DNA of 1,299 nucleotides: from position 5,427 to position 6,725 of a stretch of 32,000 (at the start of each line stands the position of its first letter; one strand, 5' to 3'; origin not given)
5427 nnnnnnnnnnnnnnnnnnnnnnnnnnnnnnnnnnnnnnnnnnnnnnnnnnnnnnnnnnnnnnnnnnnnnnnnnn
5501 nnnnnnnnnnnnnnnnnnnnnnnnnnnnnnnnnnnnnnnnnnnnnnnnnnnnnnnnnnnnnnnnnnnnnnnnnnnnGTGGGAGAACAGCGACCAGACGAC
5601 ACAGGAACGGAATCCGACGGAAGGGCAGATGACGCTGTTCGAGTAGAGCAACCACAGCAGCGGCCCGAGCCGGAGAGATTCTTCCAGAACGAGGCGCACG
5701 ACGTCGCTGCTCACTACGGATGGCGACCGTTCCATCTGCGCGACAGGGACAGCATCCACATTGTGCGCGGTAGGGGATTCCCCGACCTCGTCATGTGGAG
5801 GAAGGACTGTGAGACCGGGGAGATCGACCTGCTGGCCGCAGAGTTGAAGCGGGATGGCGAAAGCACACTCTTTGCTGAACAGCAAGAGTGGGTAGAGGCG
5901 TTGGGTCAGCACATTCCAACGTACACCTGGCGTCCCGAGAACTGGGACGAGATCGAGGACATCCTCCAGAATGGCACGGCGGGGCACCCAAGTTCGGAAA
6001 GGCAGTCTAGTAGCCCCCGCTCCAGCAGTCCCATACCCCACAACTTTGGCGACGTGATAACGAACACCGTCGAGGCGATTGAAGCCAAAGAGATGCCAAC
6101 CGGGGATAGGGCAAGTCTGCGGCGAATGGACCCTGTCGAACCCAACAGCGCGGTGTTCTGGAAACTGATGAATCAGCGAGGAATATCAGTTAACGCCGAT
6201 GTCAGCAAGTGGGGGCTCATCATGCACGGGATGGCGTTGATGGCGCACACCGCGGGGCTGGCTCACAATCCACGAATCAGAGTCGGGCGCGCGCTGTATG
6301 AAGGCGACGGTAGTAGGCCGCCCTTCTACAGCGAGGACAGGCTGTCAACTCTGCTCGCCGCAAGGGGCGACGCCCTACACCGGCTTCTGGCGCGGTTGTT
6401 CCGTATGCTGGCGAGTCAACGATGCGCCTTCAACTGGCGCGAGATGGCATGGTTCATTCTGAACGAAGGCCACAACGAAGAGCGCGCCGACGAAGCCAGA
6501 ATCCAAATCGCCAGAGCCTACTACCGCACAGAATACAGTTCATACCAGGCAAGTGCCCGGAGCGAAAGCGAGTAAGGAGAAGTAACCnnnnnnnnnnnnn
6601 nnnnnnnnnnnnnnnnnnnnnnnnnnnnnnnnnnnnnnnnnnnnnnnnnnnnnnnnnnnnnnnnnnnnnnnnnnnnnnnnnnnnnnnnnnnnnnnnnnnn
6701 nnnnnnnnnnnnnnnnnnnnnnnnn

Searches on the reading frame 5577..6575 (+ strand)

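Call 22: search_protein_families(library=pfam, proteins=[window:5577-6575:+], max_evalue=0.001)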
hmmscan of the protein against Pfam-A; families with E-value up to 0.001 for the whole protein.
window:5577-6575:+ (332 aa): 1 family
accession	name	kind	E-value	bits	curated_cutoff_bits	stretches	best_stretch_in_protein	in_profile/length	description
PF09485.15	CRISPR_Cse2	-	4.7e-11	43.7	24.6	1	177-316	1-137/137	CRISPR-associated protein Cse2 (CRISPR_cse2)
